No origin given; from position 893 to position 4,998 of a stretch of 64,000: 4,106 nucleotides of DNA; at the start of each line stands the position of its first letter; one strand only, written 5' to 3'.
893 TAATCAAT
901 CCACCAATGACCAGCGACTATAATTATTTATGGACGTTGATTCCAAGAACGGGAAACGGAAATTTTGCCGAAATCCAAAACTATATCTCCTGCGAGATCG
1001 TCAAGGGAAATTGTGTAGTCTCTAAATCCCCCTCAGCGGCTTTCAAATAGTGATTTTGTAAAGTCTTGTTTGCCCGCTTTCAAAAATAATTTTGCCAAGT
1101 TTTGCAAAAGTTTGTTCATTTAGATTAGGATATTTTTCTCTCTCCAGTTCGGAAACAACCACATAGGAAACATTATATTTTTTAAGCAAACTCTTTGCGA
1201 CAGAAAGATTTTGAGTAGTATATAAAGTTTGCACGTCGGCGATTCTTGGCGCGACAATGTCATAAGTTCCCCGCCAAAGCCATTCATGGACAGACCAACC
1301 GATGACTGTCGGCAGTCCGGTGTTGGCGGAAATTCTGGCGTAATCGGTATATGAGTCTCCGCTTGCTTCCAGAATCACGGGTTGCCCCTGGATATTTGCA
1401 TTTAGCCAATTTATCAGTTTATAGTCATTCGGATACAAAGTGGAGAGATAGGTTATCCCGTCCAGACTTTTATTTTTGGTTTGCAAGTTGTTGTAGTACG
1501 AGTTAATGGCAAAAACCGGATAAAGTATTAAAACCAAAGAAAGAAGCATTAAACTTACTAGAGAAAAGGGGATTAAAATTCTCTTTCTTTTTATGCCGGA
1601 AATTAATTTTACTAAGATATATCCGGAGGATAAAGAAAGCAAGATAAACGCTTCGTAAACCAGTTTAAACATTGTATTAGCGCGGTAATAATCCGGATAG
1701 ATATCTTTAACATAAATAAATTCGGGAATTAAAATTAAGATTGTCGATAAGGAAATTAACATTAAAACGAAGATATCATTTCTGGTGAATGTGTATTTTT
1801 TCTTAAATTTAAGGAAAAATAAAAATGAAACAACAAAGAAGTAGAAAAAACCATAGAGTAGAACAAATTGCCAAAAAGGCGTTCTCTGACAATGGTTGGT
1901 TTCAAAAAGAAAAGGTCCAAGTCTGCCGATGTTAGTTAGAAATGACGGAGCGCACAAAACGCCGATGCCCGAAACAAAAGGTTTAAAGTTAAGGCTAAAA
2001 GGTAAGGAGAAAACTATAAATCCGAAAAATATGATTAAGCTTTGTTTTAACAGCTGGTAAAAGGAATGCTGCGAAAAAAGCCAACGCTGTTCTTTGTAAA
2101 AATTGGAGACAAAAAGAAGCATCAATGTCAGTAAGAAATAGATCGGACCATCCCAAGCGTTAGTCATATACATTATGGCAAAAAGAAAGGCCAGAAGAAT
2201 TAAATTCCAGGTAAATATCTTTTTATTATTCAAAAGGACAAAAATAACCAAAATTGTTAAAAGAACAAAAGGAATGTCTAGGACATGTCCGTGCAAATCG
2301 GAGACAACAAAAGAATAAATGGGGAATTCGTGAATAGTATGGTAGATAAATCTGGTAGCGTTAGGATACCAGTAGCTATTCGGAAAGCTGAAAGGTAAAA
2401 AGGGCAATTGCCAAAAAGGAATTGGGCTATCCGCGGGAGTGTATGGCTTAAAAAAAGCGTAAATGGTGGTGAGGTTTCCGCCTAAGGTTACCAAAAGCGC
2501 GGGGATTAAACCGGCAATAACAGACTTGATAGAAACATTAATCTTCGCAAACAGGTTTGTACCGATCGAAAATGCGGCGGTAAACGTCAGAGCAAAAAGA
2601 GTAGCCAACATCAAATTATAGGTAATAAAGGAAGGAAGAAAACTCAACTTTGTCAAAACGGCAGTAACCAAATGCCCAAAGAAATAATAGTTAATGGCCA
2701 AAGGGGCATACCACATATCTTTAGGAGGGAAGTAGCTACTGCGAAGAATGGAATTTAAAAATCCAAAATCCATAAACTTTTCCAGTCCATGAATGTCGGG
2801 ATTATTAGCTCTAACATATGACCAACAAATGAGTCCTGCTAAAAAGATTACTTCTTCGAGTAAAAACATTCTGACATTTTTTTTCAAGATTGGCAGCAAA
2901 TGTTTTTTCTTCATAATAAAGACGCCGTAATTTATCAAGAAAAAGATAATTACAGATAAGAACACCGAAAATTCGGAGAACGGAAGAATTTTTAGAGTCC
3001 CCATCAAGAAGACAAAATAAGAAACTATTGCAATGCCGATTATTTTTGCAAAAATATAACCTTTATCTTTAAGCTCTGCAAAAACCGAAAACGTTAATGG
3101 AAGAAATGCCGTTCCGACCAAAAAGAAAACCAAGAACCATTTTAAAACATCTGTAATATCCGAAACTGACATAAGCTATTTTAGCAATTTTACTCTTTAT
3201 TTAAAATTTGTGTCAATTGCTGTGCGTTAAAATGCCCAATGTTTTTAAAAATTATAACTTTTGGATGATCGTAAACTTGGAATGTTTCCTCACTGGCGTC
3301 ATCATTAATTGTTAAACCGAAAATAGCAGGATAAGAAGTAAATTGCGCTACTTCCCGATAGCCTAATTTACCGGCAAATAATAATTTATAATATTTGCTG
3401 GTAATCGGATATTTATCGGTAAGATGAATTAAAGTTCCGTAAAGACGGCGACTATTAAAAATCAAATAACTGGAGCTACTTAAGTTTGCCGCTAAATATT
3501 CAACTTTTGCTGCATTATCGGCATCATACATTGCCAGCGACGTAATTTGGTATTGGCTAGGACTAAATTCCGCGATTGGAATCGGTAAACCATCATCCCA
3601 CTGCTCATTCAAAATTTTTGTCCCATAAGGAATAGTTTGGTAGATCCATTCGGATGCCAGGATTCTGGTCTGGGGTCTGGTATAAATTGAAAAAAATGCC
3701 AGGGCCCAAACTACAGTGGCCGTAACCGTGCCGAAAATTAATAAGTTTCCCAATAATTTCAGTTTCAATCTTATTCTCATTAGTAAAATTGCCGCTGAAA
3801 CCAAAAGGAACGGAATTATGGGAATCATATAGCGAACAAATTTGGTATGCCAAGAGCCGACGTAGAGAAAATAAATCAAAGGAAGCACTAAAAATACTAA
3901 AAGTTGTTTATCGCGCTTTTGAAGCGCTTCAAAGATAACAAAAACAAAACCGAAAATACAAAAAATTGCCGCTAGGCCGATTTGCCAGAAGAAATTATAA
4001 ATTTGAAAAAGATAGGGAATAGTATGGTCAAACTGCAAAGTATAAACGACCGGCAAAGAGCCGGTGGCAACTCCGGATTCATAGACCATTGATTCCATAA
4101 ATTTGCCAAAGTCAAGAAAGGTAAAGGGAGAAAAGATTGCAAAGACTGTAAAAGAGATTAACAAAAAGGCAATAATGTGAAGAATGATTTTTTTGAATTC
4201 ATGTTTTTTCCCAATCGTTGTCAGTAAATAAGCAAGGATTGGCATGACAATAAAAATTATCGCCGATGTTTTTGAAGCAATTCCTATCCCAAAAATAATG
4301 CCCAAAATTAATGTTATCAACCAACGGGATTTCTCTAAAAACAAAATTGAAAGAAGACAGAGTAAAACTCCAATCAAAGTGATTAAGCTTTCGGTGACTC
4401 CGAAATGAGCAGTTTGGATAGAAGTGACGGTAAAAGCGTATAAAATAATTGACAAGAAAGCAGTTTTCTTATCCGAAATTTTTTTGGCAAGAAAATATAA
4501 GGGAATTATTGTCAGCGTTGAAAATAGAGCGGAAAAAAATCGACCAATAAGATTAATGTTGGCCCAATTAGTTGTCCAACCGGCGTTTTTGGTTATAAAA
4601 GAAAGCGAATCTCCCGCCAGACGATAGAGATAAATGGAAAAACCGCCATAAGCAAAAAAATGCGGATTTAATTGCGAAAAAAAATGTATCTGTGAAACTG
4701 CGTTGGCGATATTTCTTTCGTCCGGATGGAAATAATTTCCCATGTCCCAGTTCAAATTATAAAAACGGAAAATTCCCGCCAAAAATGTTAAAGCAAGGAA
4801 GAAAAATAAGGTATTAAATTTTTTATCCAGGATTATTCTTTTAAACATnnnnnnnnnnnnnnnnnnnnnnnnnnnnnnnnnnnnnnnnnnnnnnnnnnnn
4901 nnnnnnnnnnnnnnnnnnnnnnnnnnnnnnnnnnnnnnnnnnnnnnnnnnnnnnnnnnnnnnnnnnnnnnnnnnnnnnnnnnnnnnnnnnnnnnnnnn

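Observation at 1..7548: Translationally coupled envelope-glycan operon: LCP ligase, DUF2298-like and GT-C glycosyltransferases, a UDP-galactopyranose-mutase-like flavoenzyme and an LPPTG surface protein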

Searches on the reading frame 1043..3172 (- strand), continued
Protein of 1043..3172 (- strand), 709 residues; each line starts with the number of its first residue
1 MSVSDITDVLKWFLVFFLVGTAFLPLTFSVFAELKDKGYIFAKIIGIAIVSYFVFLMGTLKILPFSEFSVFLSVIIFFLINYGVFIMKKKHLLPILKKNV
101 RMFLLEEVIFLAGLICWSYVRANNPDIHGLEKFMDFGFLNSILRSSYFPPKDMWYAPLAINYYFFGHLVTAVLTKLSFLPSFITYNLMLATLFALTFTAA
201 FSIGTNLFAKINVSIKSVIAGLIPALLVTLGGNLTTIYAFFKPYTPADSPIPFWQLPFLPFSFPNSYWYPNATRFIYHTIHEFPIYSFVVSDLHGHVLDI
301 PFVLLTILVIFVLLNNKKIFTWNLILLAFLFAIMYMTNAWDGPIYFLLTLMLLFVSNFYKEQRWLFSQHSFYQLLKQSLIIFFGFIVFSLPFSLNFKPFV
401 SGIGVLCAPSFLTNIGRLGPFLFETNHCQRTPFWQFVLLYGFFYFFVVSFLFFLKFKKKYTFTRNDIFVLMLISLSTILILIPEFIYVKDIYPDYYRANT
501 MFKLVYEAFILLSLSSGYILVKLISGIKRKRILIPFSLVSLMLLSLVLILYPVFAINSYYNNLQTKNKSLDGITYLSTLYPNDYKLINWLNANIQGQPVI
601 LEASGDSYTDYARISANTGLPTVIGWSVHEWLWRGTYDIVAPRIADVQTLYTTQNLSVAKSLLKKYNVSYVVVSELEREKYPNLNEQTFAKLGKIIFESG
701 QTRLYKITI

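Call 66: search_solved_structures(query=A3, max_evalue=1)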
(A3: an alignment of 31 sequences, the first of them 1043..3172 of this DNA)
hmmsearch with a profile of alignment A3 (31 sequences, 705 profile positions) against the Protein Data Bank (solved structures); distinct sequences matched with E-value up to 1: 0.

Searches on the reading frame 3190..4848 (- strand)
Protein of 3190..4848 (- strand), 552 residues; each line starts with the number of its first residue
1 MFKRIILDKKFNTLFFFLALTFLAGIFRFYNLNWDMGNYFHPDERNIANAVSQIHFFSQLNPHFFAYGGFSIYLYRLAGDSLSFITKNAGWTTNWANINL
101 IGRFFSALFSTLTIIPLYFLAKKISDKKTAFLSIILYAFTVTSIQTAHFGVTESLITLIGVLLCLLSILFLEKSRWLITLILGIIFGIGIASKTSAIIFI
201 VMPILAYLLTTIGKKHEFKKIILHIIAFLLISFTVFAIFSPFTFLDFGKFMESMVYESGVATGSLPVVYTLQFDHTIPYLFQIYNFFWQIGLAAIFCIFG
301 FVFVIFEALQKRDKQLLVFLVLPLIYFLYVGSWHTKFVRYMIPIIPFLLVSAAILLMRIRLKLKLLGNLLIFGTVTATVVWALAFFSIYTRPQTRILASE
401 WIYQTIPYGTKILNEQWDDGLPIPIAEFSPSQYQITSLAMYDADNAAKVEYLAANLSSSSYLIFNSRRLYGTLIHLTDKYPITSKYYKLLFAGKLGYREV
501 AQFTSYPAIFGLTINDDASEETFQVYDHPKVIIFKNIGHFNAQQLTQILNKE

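Call 3: search_protein_families(library=pfam, proteins=[window:3190-4848:-], max_evalue=0.01)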
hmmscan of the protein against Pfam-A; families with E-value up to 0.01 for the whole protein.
window:3190-4848:- (552 aa): 2 families
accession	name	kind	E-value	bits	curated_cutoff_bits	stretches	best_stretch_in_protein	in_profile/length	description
PF13231.12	PMT_2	-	1.6e-16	61.4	26.1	1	103-238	25-153/160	Dolichyl-phosphate-mannose-protein mannosyltransferase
PF03901.23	Glyco_transf_22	-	0.0069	16.1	23.8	0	73-395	55-371/414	Alg9-like mannosyltransferase family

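Call 4: search_protein_families(library=ncbifam, proteins=[window:3190-4848:-], max_evalue=0.01)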
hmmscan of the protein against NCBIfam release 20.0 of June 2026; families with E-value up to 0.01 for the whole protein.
window:3190-4848:- (552 aa): 0 families

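Call 11: search_solved_structures(query=window:3190-4848:-, max_evalue=1)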
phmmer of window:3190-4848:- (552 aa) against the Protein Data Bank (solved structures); distinct sequences matched with E-value up to 1: 2.
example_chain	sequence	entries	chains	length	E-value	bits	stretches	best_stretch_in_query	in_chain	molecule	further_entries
6obm_A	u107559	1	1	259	0.16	13.9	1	18-81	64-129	Ricin A chain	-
6mea_A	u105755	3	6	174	0.69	11.8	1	436-474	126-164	Replicase polyprotein 1ab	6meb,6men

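Call 65: search_solved_structures(query=A4, max_evalue=1, show_alignments=1)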
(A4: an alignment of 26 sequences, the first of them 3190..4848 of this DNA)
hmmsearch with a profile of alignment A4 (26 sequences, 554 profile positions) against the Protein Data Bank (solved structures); distinct sequences matched with E-value up to 1: 3.
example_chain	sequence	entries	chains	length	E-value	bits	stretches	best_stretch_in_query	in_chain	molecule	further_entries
5ezm_A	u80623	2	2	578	0.0022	20.3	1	110-395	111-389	4-amino-4-deoxy-L-arabinose transferase or related glycosyltransferases of PMT family | 4-amino-4-deoxy-L-arabinose (L-Ara4N) transferase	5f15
8i9p_Lh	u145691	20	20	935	0.53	12.4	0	116-208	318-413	dolichyl-diphosphooligosaccharide--protein glycotransferase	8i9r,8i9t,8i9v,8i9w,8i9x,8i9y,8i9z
21nw_A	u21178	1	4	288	0.95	11.6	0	335-401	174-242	Phospholipid phosphatase 2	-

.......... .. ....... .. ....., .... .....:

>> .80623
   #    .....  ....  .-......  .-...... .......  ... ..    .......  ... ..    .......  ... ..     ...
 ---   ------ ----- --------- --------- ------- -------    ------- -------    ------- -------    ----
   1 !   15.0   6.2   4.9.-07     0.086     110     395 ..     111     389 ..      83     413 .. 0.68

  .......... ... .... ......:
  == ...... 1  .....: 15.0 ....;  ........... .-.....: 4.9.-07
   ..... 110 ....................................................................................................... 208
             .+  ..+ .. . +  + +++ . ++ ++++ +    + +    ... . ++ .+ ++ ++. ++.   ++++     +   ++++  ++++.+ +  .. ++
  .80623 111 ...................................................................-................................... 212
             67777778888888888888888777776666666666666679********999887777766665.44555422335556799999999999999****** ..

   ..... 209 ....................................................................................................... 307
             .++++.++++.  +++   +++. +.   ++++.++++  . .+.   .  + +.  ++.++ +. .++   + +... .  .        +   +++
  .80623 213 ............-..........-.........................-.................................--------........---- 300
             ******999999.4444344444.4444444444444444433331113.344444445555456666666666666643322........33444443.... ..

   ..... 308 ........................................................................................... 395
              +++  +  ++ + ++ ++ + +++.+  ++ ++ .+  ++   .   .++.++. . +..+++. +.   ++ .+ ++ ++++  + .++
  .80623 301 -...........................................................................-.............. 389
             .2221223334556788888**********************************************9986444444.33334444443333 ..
